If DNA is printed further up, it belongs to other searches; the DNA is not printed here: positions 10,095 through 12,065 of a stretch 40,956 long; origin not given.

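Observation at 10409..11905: Base-perfect 720-bp in-frame tandem duplication creates a two-domain PstS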

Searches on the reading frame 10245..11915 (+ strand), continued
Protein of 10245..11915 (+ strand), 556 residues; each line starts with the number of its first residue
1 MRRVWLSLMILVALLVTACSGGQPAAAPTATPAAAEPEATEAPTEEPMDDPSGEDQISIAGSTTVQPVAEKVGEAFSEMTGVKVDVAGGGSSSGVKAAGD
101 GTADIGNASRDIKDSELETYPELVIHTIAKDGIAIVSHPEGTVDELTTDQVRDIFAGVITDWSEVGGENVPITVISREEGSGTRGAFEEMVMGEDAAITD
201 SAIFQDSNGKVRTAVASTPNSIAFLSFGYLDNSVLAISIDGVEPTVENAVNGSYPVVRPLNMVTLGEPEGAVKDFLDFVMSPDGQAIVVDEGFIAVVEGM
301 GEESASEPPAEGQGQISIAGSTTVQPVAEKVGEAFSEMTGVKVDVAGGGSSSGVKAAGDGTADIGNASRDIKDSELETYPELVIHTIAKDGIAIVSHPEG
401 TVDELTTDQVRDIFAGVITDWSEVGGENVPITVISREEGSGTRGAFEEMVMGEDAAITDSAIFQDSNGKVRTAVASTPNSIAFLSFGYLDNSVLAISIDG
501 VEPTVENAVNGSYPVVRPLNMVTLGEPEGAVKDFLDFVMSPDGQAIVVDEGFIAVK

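Call 15: find_related_loci(query=A1, collection=genome_contigs, flank=6000)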
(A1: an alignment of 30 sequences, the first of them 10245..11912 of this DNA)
Query A1 (556 aa) in genome_contigs; peptide patterns used: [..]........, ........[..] (x = any residue, [..] = any of these).
599 stretches matched a pattern (row limit reached: there are more); 369 encode a relative of the query (tblastn E <= 1e-3); the best 80 are kept; 80 distinct loci.
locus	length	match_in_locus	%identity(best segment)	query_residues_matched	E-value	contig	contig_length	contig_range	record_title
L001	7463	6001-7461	59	1-555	3e-179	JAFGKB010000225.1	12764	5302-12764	MAG: Anaerolineae bacterium isolate Zod_Metabat.308 k87_4766469, whole genome shotgun sequence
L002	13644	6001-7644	53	1-556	2e-175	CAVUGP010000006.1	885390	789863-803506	MAG: uncultured Chloroflexia bacterium isolate MFD02416.bin.1.138 genome assembly, contig: contig_20977, whole genome sh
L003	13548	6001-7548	53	56-555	6e-167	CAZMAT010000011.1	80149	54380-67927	MAG TPA_asm: uncultured bacterium isolate SRP192927_co6_414 genome assembly, contig: NODE_299_length_80149_cov_32.444253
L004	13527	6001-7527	53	56-555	1e-162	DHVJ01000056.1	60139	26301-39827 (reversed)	MAG TPA_asm: Anaerolineaceae bacterium UBA5211 UBA5211_contig_8508, whole genome shotgun sequence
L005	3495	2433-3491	58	1-555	4e-117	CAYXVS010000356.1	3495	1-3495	MAG TPA_asm: uncultured Anaerolineales bacterium isolate binchicken_co8_377 genome assembly, contig: NODE_54978_length_3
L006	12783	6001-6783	63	37-556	7e-95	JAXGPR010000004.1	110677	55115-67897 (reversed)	MAG: Anaerolineaceae bacterium isolate AnMBR.bin307 bin307_4, whole genome shotgun sequence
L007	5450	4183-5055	59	1-554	2e-94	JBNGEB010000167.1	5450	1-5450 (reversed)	MAG: Anaerolineae bacterium isolate E05-057 bin20.fa-167, whole genome shotgun sequence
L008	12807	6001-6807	64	1-556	6e-94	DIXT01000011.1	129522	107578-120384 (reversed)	MAG TPA_asm: Anaerolineaceae bacterium UBA6073 UBA6073_contig_472, whole genome shotgun sequence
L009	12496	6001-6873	56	1-556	9e-93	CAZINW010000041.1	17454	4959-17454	MAG TPA_asm: uncultured Anaerolineaceae bacterium isolate binchicken_co257_196 genome assembly, contig: NODE_3519_length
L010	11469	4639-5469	55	4-556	6e-92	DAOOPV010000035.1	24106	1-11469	MAG TPA_asm: Anaerolineaceae bacterium isolate AMR_MDS_2588 NODE_2544_length_24106_cov_6.808158, whole genome shotgun se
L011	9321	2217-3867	61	47-556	8e-158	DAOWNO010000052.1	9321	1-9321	MAG TPA_asm: Candidatus Aegiribacteria sp. isolate CSMAG_3030 CSMAG_3030_k141_2666984_length_9321_cov_180.3120, whole ge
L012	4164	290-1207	52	29-556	6e-88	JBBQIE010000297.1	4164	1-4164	MAG: Anaerolineae bacterium isolate Co_metawrap_836 Cmw_836_k141_17785392_length_4164_cov_5.0000, whole genome shotgun s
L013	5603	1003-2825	50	1-556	2e-87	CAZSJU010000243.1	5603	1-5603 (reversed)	MAG TPA_asm: uncultured Anaerolineae bacterium isolate binchicken_co8_372 genome assembly, contig: NODE_28992_length_560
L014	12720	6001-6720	59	59-556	1e-87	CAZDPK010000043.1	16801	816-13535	MAG TPA_asm: uncultured Anaerolineaceae bacterium isolate binchicken_co168_79 genome assembly, contig: NODE_6020_length_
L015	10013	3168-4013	55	1-556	1e-87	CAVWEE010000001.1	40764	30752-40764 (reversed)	MAG: uncultured Chloroflexia bacterium isolate MFD03804.bin.2.46 genome assembly, contig: contig_17917, whole genome sho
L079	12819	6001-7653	58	1-556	0e+0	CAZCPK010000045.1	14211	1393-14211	MAG TPA_asm: uncultured Anaerolineales bacterium isolate SRP141376_co2_268 genome assembly, contig: NODE_8429_length_142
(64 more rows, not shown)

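Call 18: find_related_loci(query=window:10245-11912:+, collection=metagenome_contigs, flank=6000)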
Query window:10245-11912:+ (556 aa) in metagenome_contigs; peptide patterns used: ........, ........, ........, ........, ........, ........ (x = any residue, [..] = any of these).
200 stretches matched a pattern; 77 encode a relative of the query (tblastn E <= 1e-3); 77 distinct loci.
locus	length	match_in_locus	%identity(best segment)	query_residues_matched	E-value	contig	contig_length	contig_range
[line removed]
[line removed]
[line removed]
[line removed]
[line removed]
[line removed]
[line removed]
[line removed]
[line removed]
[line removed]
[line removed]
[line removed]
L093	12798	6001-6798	61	15-556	3e-100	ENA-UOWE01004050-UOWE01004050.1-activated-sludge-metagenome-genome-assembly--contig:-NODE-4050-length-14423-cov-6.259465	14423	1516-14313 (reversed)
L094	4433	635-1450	59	9-556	2e-100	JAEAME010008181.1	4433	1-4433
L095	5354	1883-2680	61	15-556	6e-100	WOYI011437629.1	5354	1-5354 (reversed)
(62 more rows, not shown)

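Call 20: find_encoding_contigs(protein=P0001, flank=6000, max_places=2)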
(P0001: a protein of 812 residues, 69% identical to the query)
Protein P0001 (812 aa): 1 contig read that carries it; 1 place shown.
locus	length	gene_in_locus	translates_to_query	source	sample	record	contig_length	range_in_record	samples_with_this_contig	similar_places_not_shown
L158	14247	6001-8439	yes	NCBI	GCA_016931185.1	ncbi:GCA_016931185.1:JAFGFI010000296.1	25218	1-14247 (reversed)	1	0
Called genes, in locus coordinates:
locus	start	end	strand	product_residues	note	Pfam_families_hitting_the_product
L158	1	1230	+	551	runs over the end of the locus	PF00890:FAD_binding_2, PF01266:DAO, PF02910:Succ_DH_flav_C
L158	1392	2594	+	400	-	PF13531:SBP_bac_11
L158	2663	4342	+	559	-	PF13531:SBP_bac_11, PF13416:SBP_bac_8 (weak), PF05762:VWA_CoxE, PF00092:VWA, PF13519:VWA_2, PF13768:VWA_3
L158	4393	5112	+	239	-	-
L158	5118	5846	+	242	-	PF00072:Response_reg, PF00486:Trans_reg_C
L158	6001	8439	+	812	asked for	PF12849:PBP_like_2, PF12727:PBP_like, PF13531:SBP_bac_11, PF12849:PBP_like_2, PF13531:SBP_bac_11, PF12727:PBP_like, PF12849:PBP_like_2, PF12727:PBP_like, +4 more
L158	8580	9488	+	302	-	PF00528:BPD_transp_1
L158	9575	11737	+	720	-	PF12849:PBP_like_2 (weak), PF13531:SBP_bac_11 (faint), PF12849:PBP_like_2, PF12727:PBP_like (faint), PF00528:BPD_transp_1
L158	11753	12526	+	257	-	PF02463:SMC_N (faint), PF00005:ABC_tran, PF13304:AAA_21 (faint)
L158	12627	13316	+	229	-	PF01895:PhoU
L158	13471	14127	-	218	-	PF01209:Ubie_methyltran (weak), PF13489:Methyltransf_23, PF08241:Methyltransf_11, PF08242:Methyltransf_12 (faint), PF13649:Methyltransf_25, PF13847:Methyltransf_31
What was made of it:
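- The closest full-length relative, L158, has a syntenic operon with a three-domain PstS (call 20). The nearest full-length relative has three domains (call 20).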

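Call 21: find_encoding_contigs(protein=P0004, flank=6000, max_places=2)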
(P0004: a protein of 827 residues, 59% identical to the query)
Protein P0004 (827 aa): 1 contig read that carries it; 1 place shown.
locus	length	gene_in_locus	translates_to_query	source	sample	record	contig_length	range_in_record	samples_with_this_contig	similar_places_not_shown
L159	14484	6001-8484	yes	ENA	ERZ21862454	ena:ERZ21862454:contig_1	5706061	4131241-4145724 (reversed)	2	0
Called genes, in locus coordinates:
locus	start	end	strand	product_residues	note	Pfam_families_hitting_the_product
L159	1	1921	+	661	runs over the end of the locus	PF16889:Hepar_II_III_N, PF07940:Hepar_II_III_C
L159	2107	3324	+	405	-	PF13439:Glyco_transf_4, PF13579:Glyco_trans_4_4, PF00534:Glycos_transf_1, PF13692:Glyco_trans_1_4, PF13524:Glyco_trans_1_2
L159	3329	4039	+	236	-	PF00072:Response_reg, PF00486:Trans_reg_C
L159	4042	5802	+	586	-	PF00989:PAS, PF08448:PAS_4 (weak), PF00512:HisKA, PF02518:HATPase_c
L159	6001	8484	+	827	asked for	PF12849:PBP_like_2, PF12727:PBP_like, PF13531:SBP_bac_11, PF12849:PBP_like_2, PF13531:SBP_bac_11 (weak), PF12727:PBP_like, PF12849:PBP_like_2, PF13531:SBP_bac_11 (weak), +5 more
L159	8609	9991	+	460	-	PF00528:BPD_transp_1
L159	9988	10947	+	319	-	PF00528:BPD_transp_1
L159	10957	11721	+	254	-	PF20703:nSTAND1 (faint), PF02463:SMC_N (faint), PF13175:AAA_15 (weak), PF00005:ABC_tran, PF13304:AAA_21 (faint)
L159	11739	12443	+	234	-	PF01895:PhoU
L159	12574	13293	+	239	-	PF02223:Thymidylate_kin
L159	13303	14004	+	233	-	PF02223:Thymidylate_kin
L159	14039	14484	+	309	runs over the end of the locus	PF05235:CHAD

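Call 22: find_encoding_contigs(protein=P0068, flank=6000, max_places=2)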
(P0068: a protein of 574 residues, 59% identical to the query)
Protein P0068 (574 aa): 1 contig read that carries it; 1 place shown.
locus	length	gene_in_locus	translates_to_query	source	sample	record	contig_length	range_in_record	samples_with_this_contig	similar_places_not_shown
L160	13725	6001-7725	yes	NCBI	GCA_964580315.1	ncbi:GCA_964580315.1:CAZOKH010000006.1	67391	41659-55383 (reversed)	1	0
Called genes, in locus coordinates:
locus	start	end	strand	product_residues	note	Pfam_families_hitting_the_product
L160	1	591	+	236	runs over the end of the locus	PF00072:Response_reg, PF00486:Trans_reg_C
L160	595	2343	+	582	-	PF00989:PAS, PF00512:HisKA, PF02518:HATPase_c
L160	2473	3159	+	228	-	PF01895:PhoU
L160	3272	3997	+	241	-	PF02223:Thymidylate_kin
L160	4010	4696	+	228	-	PF02223:Thymidylate_kin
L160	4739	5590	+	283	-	PF05235:CHAD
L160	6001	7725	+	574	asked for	PF12849:PBP_like_2, PF01547:SBP_bac_1, PF13531:SBP_bac_11, PF12727:PBP_like, PF12849:PBP_like_2, PF01547:SBP_bac_1, PF12727:PBP_like, PF13531:SBP_bac_11, +2 more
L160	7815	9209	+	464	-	PF00528:BPD_transp_1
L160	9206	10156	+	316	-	PF00528:BPD_transp_1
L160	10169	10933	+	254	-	PF00005:ABC_tran, PF02463:SMC_N (weak), PF13304:AAA_21 (weak)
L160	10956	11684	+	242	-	PF01895:PhoU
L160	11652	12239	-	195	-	PF09335:VTT_dom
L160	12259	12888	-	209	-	PF00485:PRK, PF01121:CoaE (faint), PF13238:AAA_18 (weak)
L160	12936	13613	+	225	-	PF01863:YgjP-like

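Call 23: find_encoding_contigs(protein=P0066, flank=6000, max_places=2)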
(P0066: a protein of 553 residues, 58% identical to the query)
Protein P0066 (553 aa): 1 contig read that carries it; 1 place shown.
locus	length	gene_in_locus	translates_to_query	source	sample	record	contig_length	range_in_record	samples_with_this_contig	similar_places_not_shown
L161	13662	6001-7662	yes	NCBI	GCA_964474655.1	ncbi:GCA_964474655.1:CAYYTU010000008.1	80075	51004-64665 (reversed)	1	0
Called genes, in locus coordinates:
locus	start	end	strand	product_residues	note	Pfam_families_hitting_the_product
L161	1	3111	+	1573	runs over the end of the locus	PF00989:PAS, PF08447:PAS_3, PF13188:PAS_8, PF13426:PAS_9, PF01590:GAF, PF13185:GAF_2, PF13492:GAF_3, PF01590:GAF, +15 more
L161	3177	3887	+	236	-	PF00072:Response_reg, PF00486:Trans_reg_C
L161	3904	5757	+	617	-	PF16736:sCache_like, PF00672:HAMP, PF00989:PAS, PF13188:PAS_8, PF08448:PAS_4, PF13426:PAS_9 (weak), PF00512:HisKA, PF02518:HATPase_c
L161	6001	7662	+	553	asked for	PF12849:PBP_like_2, PF01547:SBP_bac_1 (weak), PF13531:SBP_bac_11, PF12727:PBP_like, PF12849:PBP_like_2, PF01547:SBP_bac_1 (weak), PF13531:SBP_bac_11, PF12727:PBP_like, +2 more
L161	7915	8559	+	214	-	-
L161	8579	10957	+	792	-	PF00672:HAMP, PF01590:GAF, PF13185:GAF_2, PF13492:GAF_3 (weak), PF00512:HisKA, PF02518:HATPase_c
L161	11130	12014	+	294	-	PF12849:PBP_like_2, PF03466:LysR_substrate (weak), PF13531:SBP_bac_11, PF12727:PBP_like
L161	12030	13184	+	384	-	PF01975:SurE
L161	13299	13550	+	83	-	-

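Call 24: find_encoding_contigs(protein=P0009, flank=3000, max_places=1)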
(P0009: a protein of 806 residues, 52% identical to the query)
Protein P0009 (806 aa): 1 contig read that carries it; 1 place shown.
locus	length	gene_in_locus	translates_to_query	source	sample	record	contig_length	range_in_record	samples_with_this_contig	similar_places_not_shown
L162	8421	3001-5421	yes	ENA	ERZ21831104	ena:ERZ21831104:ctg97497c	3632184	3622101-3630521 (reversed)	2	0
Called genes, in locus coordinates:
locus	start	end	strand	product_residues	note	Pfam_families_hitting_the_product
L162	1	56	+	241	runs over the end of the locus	-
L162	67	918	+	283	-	-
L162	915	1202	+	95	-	-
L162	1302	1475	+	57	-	PF12728:HTH_17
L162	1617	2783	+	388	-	PF14659:Phage_int_SAM_3, PF00589:Phage_integrase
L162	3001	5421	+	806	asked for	PF12849:PBP_like_2, PF13531:SBP_bac_11, PF12727:PBP_like, PF12849:PBP_like_2, PF03466:LysR_substrate (weak), PF12727:PBP_like, PF12849:PBP_like_2, PF12727:PBP_like, +5 more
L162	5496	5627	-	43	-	-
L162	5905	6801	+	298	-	PF00528:BPD_transp_1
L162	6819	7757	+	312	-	PF00528:BPD_transp_1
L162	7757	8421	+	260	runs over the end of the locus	PF02463:SMC_N (faint), PF00005:ABC_tran, PF13304:AAA_21 (faint)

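Call 25: find_encoding_contigs(protein=P0014, flank=3000, max_places=1)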
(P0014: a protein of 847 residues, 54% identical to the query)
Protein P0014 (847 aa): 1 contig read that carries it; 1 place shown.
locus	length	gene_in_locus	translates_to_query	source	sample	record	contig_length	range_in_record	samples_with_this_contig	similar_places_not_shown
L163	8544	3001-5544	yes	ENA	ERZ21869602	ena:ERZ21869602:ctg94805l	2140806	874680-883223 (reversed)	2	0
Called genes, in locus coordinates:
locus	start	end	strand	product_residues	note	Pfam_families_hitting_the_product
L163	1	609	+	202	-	PF07929:PRiA4_ORF3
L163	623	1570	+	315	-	PF01112:Asparaginase_2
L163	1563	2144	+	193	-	PF02353:CMAS, PF05175:MTS, PF13489:Methyltransf_23, PF01209:Ubie_methyltran (weak), PF13847:Methyltransf_31, PF08241:Methyltransf_11, PF08242:Methyltransf_12, PF13649:Methyltransf_25, +2 more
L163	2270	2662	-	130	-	PF00903:Glyoxalase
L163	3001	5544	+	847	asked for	PF12849:PBP_like_2, PF12727:PBP_like, PF13531:SBP_bac_11 (weak), PF12849:PBP_like_2, PF13531:SBP_bac_11 (weak), PF12727:PBP_like, PF12849:PBP_like_2, PF12727:PBP_like, +4 more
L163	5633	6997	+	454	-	PF00528:BPD_transp_1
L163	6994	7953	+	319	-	PF00528:BPD_transp_1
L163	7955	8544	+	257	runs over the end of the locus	PF00005:ABC_tran, PF13304:AAA_21 (faint), PF02463:SMC_N (weak)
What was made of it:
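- This includes Mb-scale contigs (5.7, 3.6 and 2.1 Mb; calls 21, 24, 25).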

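Call 26: find_encoding_contigs(protein=P0028, flank=3000, max_places=1)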
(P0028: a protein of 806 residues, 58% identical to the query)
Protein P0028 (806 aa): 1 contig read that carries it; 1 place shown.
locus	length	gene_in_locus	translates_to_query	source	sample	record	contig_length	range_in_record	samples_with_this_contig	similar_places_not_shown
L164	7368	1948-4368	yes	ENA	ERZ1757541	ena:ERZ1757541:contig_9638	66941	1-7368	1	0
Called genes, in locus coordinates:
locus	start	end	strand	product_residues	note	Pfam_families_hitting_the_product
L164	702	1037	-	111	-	-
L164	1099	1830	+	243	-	PF00512:HisKA, PF02518:HATPase_c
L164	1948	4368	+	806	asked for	PF12849:PBP_like_2, PF12727:PBP_like, PF13531:SBP_bac_11, PF12849:PBP_like_2, PF01547:SBP_bac_1 (weak), PF13531:SBP_bac_11, PF12849:PBP_like_2, PF13531:SBP_bac_11, +5 more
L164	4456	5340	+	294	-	PF00528:BPD_transp_1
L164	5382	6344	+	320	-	PF00528:BPD_transp_1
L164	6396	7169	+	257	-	PF02463:SMC_N (faint), PF00005:ABC_tran, PF13304:AAA_21 (faint)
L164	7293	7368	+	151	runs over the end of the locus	PF01451:LMWPc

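Call 27: find_encoding_contigs(protein=P0080, flank=3000, max_places=1)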
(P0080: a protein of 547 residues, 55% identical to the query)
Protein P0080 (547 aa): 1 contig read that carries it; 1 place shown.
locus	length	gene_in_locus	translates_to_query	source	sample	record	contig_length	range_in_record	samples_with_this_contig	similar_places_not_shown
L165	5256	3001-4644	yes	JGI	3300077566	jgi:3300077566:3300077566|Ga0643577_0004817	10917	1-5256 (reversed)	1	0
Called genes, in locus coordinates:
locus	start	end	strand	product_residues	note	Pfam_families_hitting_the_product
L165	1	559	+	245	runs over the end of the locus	PF00072:Response_reg, PF00486:Trans_reg_C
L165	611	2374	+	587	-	PF16736:sCache_like (weak), PF00672:HAMP, PF26769:HAMP_PhoQ (weak), PF00989:PAS, PF13188:PAS_8 (weak), PF08448:PAS_4, PF00512:HisKA, PF02518:HATPase_c, +1 more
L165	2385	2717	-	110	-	PF16561:AMPK1_CBM (weak), PF02922:CBM_48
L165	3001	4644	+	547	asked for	PF03466:LysR_substrate (faint), PF12849:PBP_like_2, PF01547:SBP_bac_1 (faint), PF13531:SBP_bac_11, PF12727:PBP_like, PF12849:PBP_like_2, PF13531:SBP_bac_11, PF12727:PBP_like, +1 more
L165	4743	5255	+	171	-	?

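Call 30: find_encoding_contigs(protein=P0061, flank=3000, max_places=3)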
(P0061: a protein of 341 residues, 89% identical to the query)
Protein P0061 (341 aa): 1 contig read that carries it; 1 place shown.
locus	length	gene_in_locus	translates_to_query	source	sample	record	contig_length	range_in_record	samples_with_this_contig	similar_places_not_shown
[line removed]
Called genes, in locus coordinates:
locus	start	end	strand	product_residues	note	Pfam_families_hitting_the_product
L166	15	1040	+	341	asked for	PF13343:SBP_bac_6 (faint), PF12849:PBP_like_2, PF13531:SBP_bac_11, PF12727:PBP_like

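Call 36: list_cluster_members(proteins=[P0005, P0001])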
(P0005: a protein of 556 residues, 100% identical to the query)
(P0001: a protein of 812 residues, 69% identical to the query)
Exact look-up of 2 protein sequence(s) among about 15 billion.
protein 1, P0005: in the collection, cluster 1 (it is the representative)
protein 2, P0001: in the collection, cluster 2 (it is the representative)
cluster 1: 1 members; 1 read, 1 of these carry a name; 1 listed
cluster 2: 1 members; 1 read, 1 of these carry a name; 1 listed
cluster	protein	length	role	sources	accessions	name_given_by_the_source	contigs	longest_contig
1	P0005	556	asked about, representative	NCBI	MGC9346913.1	MAG: phosphate ABC transporter substrate-binding protein PstS family protein ...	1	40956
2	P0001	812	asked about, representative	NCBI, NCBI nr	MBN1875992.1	MAG: phosphate ABC transporter substrate-binding protein [Anaerolineae bacterium] | phosphate ABC transporter substrate-binding protein [Anaerolineae bacterium]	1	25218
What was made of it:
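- Tried and rejected: The cluster look-up gave only NCBI accession MGC9346913.1 and no assembly method (call 36).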

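Call 37: search_protein_families(library=ncbifam, proteins=[window:10245-11912:+])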
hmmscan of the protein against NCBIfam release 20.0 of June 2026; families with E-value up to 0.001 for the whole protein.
window:10245-11912:+ (556 aa): 7 families
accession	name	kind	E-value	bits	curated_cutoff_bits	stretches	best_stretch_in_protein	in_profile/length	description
TIGR02136.1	ptsS_2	subfamily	5.8e-149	495.2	206.6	2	1-295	1-294/295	phosphate ABC transporter substrate-binding protein PstS family protein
TIGR04505.1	PtsS_plasma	equivalog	1.6e-26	93.5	175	2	166-231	201-265/334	phosphate ABC transporter substrate-binding protein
TIGR00975.1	3a0107s03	equivalog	4e-26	91.8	205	2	58-235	2-205/315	phosphate ABC transporter substrate-binding protein PstS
NF008171.0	PRK10918.1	equivalog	1.8e-15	56.8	339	2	315-445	28-169/346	phosphate ABC transporter substrate-binding protein PstS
TIGR03339.1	phn_lysR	subfamily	2.4e-08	33.6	341.1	0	173-249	183-259/279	aminoethylphosphonate catabolism associated LysR family transcriptional regulator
NF040786.1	LysR_Sec_metab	equivalog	1.4e-05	24.2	250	0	432-455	192-215/298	selenium metabolism-associated LysR family transcriptional regulator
TIGR01256.1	modA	equivalog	6.6e-05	22.9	62.5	0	254-289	179-214/217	molybdate ABC transporter substrate-binding protein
